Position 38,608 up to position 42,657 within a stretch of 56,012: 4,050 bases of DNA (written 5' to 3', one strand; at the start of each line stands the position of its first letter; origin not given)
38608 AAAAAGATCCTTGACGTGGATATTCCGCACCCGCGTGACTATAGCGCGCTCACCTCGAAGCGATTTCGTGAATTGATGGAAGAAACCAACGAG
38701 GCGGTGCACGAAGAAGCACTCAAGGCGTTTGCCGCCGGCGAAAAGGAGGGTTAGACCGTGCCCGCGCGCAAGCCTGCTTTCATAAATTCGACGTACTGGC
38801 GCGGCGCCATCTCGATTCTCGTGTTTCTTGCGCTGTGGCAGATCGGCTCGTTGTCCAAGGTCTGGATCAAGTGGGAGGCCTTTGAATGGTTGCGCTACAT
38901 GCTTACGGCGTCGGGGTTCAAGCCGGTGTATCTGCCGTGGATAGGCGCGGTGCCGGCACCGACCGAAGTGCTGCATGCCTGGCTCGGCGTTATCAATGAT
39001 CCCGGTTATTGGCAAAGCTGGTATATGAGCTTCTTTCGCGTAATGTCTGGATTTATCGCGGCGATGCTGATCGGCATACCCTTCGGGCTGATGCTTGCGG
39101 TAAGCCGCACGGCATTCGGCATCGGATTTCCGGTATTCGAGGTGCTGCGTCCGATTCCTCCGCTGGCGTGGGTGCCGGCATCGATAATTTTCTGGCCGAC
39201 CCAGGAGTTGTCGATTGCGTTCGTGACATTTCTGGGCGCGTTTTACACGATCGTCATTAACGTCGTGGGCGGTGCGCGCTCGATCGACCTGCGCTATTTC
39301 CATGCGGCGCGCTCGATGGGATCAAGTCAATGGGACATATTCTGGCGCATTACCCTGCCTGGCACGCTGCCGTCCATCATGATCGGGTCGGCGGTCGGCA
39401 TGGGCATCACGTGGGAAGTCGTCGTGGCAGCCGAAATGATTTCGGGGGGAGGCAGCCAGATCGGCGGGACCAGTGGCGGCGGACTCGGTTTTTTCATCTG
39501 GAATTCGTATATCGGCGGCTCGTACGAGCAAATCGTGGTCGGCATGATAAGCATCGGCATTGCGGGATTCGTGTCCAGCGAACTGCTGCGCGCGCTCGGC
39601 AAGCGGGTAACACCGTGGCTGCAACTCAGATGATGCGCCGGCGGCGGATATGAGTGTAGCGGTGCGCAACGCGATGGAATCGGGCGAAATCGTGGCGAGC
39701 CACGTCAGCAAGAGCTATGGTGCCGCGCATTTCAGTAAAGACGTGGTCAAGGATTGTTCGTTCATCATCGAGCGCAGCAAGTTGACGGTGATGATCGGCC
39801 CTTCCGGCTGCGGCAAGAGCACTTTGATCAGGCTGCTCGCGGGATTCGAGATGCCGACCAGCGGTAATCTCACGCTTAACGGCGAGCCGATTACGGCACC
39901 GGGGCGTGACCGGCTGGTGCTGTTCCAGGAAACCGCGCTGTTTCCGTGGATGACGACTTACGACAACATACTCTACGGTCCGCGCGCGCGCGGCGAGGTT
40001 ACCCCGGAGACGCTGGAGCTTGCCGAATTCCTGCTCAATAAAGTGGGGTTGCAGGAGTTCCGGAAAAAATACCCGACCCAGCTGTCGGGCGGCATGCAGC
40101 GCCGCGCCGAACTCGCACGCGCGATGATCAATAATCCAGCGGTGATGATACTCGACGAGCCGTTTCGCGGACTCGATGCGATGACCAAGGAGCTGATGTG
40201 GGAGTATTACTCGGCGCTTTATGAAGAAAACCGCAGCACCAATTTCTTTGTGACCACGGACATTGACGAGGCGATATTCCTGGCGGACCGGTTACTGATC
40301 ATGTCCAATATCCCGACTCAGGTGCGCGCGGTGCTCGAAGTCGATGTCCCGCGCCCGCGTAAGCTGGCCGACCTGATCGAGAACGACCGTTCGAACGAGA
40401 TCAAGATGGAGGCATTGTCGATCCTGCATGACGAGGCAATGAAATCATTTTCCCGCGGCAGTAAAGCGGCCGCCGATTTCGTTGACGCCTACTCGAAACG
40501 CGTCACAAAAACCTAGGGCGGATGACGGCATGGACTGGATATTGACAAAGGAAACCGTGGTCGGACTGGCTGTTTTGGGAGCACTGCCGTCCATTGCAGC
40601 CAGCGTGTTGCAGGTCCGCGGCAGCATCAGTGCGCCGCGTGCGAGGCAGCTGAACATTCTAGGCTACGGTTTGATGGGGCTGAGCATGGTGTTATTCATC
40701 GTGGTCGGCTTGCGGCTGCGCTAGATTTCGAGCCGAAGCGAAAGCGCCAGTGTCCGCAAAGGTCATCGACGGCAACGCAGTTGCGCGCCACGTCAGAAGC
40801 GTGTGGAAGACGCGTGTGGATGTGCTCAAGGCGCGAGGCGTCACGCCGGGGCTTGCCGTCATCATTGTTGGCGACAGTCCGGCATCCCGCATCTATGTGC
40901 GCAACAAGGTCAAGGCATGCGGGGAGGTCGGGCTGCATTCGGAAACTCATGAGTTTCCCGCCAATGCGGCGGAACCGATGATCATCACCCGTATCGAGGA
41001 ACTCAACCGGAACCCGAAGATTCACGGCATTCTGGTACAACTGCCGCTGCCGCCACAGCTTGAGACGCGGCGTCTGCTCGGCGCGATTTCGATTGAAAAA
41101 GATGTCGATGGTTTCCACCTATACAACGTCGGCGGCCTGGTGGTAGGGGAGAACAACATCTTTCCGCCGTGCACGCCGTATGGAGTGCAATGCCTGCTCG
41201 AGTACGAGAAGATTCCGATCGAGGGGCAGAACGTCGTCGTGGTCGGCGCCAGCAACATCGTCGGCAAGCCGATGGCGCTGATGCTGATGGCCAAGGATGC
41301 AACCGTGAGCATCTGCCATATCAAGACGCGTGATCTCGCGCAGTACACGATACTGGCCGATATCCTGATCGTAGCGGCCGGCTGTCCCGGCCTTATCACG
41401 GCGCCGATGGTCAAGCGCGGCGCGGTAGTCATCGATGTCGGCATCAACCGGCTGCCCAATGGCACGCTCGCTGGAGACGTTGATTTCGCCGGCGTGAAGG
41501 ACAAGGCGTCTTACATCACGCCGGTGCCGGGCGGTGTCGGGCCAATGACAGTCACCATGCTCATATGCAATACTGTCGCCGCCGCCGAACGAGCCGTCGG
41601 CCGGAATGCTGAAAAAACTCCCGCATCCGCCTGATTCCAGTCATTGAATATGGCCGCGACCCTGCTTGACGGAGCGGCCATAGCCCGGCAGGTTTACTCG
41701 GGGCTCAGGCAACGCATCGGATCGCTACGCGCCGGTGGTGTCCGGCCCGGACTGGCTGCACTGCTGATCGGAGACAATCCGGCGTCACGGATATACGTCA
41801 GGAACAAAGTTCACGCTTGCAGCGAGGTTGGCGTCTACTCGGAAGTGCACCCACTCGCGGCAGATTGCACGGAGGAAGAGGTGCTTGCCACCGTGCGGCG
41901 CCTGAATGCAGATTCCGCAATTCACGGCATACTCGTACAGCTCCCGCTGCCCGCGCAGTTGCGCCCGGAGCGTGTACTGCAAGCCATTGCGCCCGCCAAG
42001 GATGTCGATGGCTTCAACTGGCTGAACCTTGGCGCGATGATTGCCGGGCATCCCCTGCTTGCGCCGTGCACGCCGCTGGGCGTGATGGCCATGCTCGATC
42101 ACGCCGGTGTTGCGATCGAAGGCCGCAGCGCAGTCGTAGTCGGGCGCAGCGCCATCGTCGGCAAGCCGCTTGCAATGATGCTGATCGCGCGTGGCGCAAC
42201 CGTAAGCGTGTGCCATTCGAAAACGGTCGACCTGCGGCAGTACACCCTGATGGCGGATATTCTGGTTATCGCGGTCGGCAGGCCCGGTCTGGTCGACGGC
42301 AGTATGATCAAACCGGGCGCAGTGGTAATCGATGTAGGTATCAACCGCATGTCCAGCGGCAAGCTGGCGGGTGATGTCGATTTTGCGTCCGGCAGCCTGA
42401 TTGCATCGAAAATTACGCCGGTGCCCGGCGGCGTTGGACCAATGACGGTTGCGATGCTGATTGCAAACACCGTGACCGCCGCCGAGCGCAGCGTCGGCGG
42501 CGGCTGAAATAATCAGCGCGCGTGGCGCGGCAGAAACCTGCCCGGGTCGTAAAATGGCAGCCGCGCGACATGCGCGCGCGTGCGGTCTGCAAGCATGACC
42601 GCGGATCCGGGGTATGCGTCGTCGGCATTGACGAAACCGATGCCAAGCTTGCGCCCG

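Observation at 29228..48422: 19-kb sigma-54-controlled island: Rieske oxygenase, ABC importer, THF-C1 enzymes and sulfite handling; a candidate C1-organosulfonate (methanesulfonate-like) catabolic system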

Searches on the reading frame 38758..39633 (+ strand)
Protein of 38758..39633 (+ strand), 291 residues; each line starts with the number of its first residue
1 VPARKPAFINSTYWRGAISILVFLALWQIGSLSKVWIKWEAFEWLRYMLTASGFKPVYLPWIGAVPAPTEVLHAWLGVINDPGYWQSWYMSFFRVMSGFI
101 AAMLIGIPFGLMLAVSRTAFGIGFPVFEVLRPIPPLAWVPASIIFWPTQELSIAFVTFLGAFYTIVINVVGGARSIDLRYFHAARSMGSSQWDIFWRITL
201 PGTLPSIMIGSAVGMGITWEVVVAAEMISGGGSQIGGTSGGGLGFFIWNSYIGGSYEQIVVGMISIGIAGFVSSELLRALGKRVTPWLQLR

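Call 3: search_protein_families(library=pfam, proteins=[window:38758-39633:+])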
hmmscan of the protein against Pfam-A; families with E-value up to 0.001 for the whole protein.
window:38758-39633:+ (291 aa): 1 family
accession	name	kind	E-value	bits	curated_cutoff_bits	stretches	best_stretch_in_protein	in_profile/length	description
PF00528.27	BPD_transp_1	-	5.4e-18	65.8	26.4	1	106-286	1-180/184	Binding-protein-dependent transport system inner membrane component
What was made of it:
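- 38758..39633 (+): MsmH-like second permease. BPD_transp_1 domain (call 3).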

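Call 5: search_protein_families(library=ncbifam, proteins=[window:38758-39633:+], max_evalue=0.00001)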
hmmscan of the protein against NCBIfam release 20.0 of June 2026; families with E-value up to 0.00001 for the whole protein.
window:38758-39633:+ (291 aa): 12 families
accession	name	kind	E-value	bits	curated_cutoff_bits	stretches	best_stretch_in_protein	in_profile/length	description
TIGR01183.1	ntrB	equivalog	1.4e-35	122.8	209.05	1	85-276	16-198/202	nitrate ABC transporter permease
NF040733.1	ABC_perm_U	equivalog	2e-34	119.2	295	1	65-287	35-248/251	ABC transporter permease subunit SaoP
NF007545.0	PRK10160.1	equivalog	2.9e-34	118.7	342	1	65-288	52-271/275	taurine ABC transporter permease TauC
NF008470.0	PRK11365.1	equivalog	3.1e-21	76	347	1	65-235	39-208/263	aliphatic sulfonate ABC transporter permease SsuC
TIGR03416.1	ABC_choXWV_perm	equivalog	1.3e-12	47.8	363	1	76-232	76-232/267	choline ABC transporter permease subunit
NF008196.0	PRK10952.1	equivalog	1.5e-11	43.7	439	1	78-233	136-291/356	glycine betaine/L-proline ABC transporter permease ProW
TIGR01581.1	Mo_ABC_porter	hypoth_equivalog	6.8e-09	35.5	210.3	1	87-212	45-165/225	ABC transporter permease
NF040839.1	tungstate_WtpB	equivalog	2.8e-06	27.2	340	0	158-213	134-188/251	tungstate ABC transporter permease WtpB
NF007047.0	PRK09500.1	equivalog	3.9e-06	26.7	326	1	151-231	131-209/257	spermidine/putrescine ABC transporter permease PotC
NF006939.0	PRK09421.1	equivalog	4.7e-06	26.2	262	0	161-214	104-157/230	molybdate ABC transporter permease subunit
TIGR00969.1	3a0106s02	subfamily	6.7e-06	25.8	240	1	165-215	158-208/272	sulfate ABC transporter permease subunit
NF007044.0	PRK09497.1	equivalog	8e-06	25.5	348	0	152-231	154-231/285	spermidine/putrescine ABC transporter permease PotB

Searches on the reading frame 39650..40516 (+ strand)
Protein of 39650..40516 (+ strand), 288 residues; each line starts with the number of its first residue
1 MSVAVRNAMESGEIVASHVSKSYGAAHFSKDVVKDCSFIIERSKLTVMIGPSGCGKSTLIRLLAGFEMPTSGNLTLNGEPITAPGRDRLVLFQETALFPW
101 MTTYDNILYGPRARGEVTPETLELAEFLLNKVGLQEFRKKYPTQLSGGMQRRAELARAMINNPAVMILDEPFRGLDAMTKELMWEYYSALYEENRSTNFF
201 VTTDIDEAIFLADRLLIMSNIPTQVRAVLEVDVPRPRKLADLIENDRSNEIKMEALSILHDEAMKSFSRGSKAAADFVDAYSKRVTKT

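Call 4: search_protein_families(library=pfam, proteins=[window:39650-40516:+])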
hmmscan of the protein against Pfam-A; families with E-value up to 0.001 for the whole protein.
window:39650-40516:+ (288 aa): 3 families
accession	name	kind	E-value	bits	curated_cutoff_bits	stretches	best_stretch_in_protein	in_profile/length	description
PF00005.33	ABC_tran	-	5e-33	115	25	1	34-172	2-136/137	ABC transporter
PF13304.12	AAA_21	-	3e-06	28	27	0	45-85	1-43/304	AAA domain, putative AbiEii toxin, Type IV TA system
PF03193.22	RsgA_GTPase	-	0.00031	21.1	30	1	42-65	106-128/174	RsgA GTPase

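Call 6: search_protein_families(library=ncbifam, proteins=[window:39650-40516:+], max_evalue=0.00001)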
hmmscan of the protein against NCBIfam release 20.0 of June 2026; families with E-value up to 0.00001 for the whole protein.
window:39650-40516:+ (288 aa): 177 families (the best 25 are shown)
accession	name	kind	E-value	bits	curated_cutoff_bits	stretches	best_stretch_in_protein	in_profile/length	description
TIGR01184.1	ntrCD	subfamily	1.5e-59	201.4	291.8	1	34-258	2-229/230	nitrate ABC transporter ATP-binding protein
NF008421.0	PRK11248.1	equivalog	1.4e-55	188.6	357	1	19-235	7-219/255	taurine ABC transporter ATP-binding subunit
NF040729.1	ABC_ATP_SaoA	equivalog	9.7e-55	185.7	360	1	17-256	5-240/248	ABC transporter ATP-binding protein SaoA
TIGR03265.1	PhnT2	equivalog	6.6e-51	173.6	457.7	1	15-225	6-216/353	putative 2-aminoethylphosphonate ABC transporter ATP-binding protein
TIGR00968.1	3a0106s01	subfamily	8.4e-46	156.4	342.75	1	14-220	1-206/237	sulfate ABC transporter ATP-binding protein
TIGR01186.1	proV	subfamily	1.2e-45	156.2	326.6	1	30-220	6-205/363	betaine/proline/choline family ABC transporter ATP-binding protein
NF006987.0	PRK09452.1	equivalog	1.1e-44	152.7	482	1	15-220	19-223/378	spermidine/putrescine ABC transporter ATP-binding protein PotA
NF008420.0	PRK11247.1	equivalog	5.2e-44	150.4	395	1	14-240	13-227/257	aliphatic sulfonates ABC transporter ATP-binding protein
TIGR01187.1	potA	subfamily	1.1e-42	146.3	355.6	1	48-220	1-176/325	polyamine ABC transporter ATP-binding protein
NF008653.0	PRK11650.1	subfamily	1.8e-42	145.7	432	1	15-227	5-218/357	sn-glycerol-3-phosphate ABC transporter ATP-binding protein UgpC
NF008513.0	PRK11432.1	equivalog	5.1e-42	144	496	1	15-220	8-212/351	ferric ABC transporter ATP-binding protein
NF043075.1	MMSYN1_0197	equivalog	1e-41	143.1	550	1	19-221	8-209/341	spermidine/putrescine ABC transporter ATP-binding protein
TIGR03258.1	PhnT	equivalog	1.6e-41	142.5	499.15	1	11-220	6-215/359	2-aminoethylphosphonate ABC transport system ATP-binding subunit PhnT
NF040933.2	ABC_arch_GlcV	equivalog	2e-40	138.7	450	1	14-245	3-244/357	glucose ABC transporter ATP-binding protein GlcV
NF008105.0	PRK10851.1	equivalog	3e-40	138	502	1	17-220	6-212/362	sulfate/thiosulfate ABC transporter ATP-binding protein CysA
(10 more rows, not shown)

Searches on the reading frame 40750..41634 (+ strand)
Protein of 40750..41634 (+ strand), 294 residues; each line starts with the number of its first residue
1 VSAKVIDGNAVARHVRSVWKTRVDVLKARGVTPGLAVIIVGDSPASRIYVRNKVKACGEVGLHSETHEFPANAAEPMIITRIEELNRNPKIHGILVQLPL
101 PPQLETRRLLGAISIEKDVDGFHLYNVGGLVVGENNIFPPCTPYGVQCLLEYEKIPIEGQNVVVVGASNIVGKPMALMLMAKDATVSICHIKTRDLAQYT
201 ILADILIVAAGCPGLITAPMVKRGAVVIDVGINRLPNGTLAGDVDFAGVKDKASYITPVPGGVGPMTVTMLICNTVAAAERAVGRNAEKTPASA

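Call 4: search_protein_families(library=pfam, proteins=[window:40750-41634:+])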
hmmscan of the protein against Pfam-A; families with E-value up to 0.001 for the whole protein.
window:40750-41634:+ (294 aa): 2 families
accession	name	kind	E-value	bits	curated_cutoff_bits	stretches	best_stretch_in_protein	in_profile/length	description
PF02882.25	THF_DHG_CYH_C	-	1.4e-65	219.9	27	1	123-282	1-159/160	Tetrahydrofolate dehydrogenase/cyclohydrolase, NAD(P)-binding domain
PF00763.28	THF_DHG_CYH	-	6.9e-38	129.9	32.8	1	6-120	1-115/115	Tetrahydrofolate dehydrogenase/cyclohydrolase, catalytic domain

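Call 6: search_protein_families(library=ncbifam, proteins=[window:40750-41634:+], max_evalue=0.00001)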
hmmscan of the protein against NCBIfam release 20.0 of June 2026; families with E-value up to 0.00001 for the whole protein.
window:40750-41634:+ (294 aa): 30 families (the best 25 are shown)
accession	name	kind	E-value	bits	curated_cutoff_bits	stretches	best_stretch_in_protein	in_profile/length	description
NF010786.0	PRK14189.1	subfamily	6.7e-128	425.7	421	1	1-283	1-282/285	bifunctional methylenetetrahydrofolate dehydrogenase/methenyltetrahydrofolate cyclohydrolase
NF010780.0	PRK14183.1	equivalog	3.2e-106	354.7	480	1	4-281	2-279/283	bifunctional 5,10-methylene-tetrahydrofolate dehydrogenase/ 5,10-methylene-tetrahydrofolate cyclohydrolase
NF010787.0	PRK14191.1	equivalog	8e-105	350.1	423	1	4-282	2-280/285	bifunctional methylenetetrahydrofolate dehydrogenase/methenyltetrahydrofolate cyclohydrolase FolD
NF008058.0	PRK10792.1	equivalog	1.4e-103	345.8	355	1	1-281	1-281/285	bifunctional methylenetetrahydrofolate dehydrogenase/methenyltetrahydrofolate cyclohydrolase FolD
NF010773.0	PRK14176.1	equivalog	1.9e-101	339.2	437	1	3-281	8-285/287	bifunctional 5,10-methylene-tetrahydrofolate dehydrogenase/ 5,10-methylene-tetrahydrofolate cyclohydrolase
NF010785.0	PRK14188.1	subfamily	2e-100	335.6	396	1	2-287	2-294/297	bifunctional methylenetetrahydrofolate dehydrogenase/methenyltetrahydrofolate cyclohydrolase FolD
NF010783.0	PRK14186.1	equivalog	5.3e-98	327.8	333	1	3-286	2-289/297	bifunctional methylenetetrahydrofolate dehydrogenase/methenyltetrahydrofolate cyclohydrolase FolD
NF010781.0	PRK14184.1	equivalog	7.7e-97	323.8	438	1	4-281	2-282/286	bifunctional 5,10-methylene-tetrahydrofolate dehydrogenase/ 5,10-methylene-tetrahydrofolate cyclohydrolase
NF010763.0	PRK14166.1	equivalog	1.4e-96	322.9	501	1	5-280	3-278/282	bifunctional 5,10-methylene-tetrahydrofolate dehydrogenase/ 5,10-methylene-tetrahydrofolate cyclohydrolase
NF010776.0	PRK14179.1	equivalog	6.3e-96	320.8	445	1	3-283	2-282/284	bifunctional methylenetetrahydrofolate dehydrogenase/methenyltetrahydrofolate cyclohydrolase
NF010764.0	PRK14167.1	subfamily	3.4e-92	308.8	477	1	3-282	2-289/297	bifunctional 5,10-methylene-tetrahydrofolate dehydrogenase/ 5,10-methylene-tetrahydrofolate cyclohydrolase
NF010790.0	PRK14194.1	equivalog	3.1e-91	305.7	508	1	1-282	2-285/301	bifunctional methylenetetrahydrofolate dehydrogenase/methenyltetrahydrofolate cyclohydrolase FolD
NF010779.0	PRK14182.1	equivalog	8.8e-91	303.9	537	1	4-283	2-281/282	bifunctional 5,10-methylene-tetrahydrofolate dehydrogenase/ 5,10-methylene-tetrahydrofolate cyclohydrolase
NF010771.0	PRK14174.1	equivalog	1.4e-90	303.4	530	1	5-282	3-292/295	bifunctional 5,10-methylene-tetrahydrofolate dehydrogenase/ 5,10-methylene-tetrahydrofolate cyclohydrolase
NF010775.0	PRK14178.1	equivalog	2.5e-89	299.2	465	1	5-285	2-277/279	bifunctional methylenetetrahydrofolate dehydrogenase/methenyltetrahydrofolate cyclohydrolase FolD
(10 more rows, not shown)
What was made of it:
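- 40750..41634 (+): FolD 1, methylene-THF dehydrogenase/cyclohydrolase. THF_DHG_CYH and THF_DHG_CYH_C domains; NF010786 426 bits against a cutoff of 421 (calls 4, 6).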

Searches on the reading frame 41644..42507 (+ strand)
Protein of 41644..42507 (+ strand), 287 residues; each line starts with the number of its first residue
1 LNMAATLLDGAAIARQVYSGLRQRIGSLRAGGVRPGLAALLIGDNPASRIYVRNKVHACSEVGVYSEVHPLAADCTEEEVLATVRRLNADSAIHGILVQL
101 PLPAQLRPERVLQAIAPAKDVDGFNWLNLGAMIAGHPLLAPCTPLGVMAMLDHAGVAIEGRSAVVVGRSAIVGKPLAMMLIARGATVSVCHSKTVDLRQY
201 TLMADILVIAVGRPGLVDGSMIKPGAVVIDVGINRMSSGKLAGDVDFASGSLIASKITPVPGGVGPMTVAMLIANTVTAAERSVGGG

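Call 4: search_protein_families(library=pfam, proteins=[window:41644-42507:+])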
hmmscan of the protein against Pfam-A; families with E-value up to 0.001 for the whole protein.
window:41644-42507:+ (287 aa): 2 families
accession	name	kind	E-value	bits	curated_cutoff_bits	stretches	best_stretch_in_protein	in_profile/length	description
PF02882.25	THF_DHG_CYH_C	-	1.8e-64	216.3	27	1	127-283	3-159/160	Tetrahydrofolate dehydrogenase/cyclohydrolase, NAD(P)-binding domain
PF00763.28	THF_DHG_CYH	-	2.6e-38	131.3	32.8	1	8-122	1-115/115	Tetrahydrofolate dehydrogenase/cyclohydrolase, catalytic domain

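Call 6: search_protein_families(library=ncbifam, proteins=[window:41644-42507:+], max_evalue=0.00001)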
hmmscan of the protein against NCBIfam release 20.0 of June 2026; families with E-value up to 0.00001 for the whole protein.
window:41644-42507:+ (287 aa): 30 families (the best 25 are shown)
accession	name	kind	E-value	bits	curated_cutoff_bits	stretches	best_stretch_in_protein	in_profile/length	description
NF010786.0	PRK14189.1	subfamily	2.5e-120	400.9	421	1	3-283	1-281/285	bifunctional methylenetetrahydrofolate dehydrogenase/methenyltetrahydrofolate cyclohydrolase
NF008058.0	PRK10792.1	equivalog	2.5e-103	345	355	1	3-282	1-281/285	bifunctional methylenetetrahydrofolate dehydrogenase/methenyltetrahydrofolate cyclohydrolase FolD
NF010787.0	PRK14191.1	equivalog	1.8e-102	342.3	423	1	6-282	2-279/285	bifunctional methylenetetrahydrofolate dehydrogenase/methenyltetrahydrofolate cyclohydrolase FolD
NF010785.0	PRK14188.1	subfamily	7.1e-101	337.1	396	1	4-285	2-291/297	bifunctional methylenetetrahydrofolate dehydrogenase/methenyltetrahydrofolate cyclohydrolase FolD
NF010783.0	PRK14186.1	equivalog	1.8e-100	335.9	333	1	5-283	2-285/297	bifunctional methylenetetrahydrofolate dehydrogenase/methenyltetrahydrofolate cyclohydrolase FolD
NF010776.0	PRK14179.1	equivalog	8e-100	333.6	445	1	6-284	3-282/284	bifunctional methylenetetrahydrofolate dehydrogenase/methenyltetrahydrofolate cyclohydrolase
NF010773.0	PRK14176.1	equivalog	4e-98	328.4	437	1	5-283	8-286/287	bifunctional 5,10-methylene-tetrahydrofolate dehydrogenase/ 5,10-methylene-tetrahydrofolate cyclohydrolase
NF010790.0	PRK14194.1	equivalog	1.3e-96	323.4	508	1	3-282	2-284/301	bifunctional methylenetetrahydrofolate dehydrogenase/methenyltetrahydrofolate cyclohydrolase FolD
NF010781.0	PRK14184.1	equivalog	1.6e-96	322.8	438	1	6-282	2-282/286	bifunctional 5,10-methylene-tetrahydrofolate dehydrogenase/ 5,10-methylene-tetrahydrofolate cyclohydrolase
NF010780.0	PRK14183.1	equivalog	2.8e-95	318.8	480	1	6-282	2-279/283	bifunctional 5,10-methylene-tetrahydrofolate dehydrogenase/ 5,10-methylene-tetrahydrofolate cyclohydrolase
NF010770.0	PRK14173.1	equivalog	6.9e-95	317.5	411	1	3-284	1-282/287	bifunctional 5,10-methylene-tetrahydrofolate dehydrogenase/ 5,10-methylene-tetrahydrofolate cyclohydrolase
NF010766.0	PRK14169.1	equivalog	1.5e-93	313.3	450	1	5-285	2-282/283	bifunctional methylenetetrahydrofolate dehydrogenase/methenyltetrahydrofolate cyclohydrolase FolD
NF010775.0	PRK14178.1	equivalog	4.7e-93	311.4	465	1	7-283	2-274/279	bifunctional methylenetetrahydrofolate dehydrogenase/methenyltetrahydrofolate cyclohydrolase FolD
NF010779.0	PRK14182.1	equivalog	1.4e-92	309.9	537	1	6-283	2-280/282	bifunctional 5,10-methylene-tetrahydrofolate dehydrogenase/ 5,10-methylene-tetrahydrofolate cyclohydrolase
NF010764.0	PRK14167.1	subfamily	2.2e-92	309.4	477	1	5-282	2-288/297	bifunctional 5,10-methylene-tetrahydrofolate dehydrogenase/ 5,10-methylene-tetrahydrofolate cyclohydrolase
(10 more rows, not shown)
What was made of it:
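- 41644..42507 (+): FolD 2. Calls 4 and 6.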
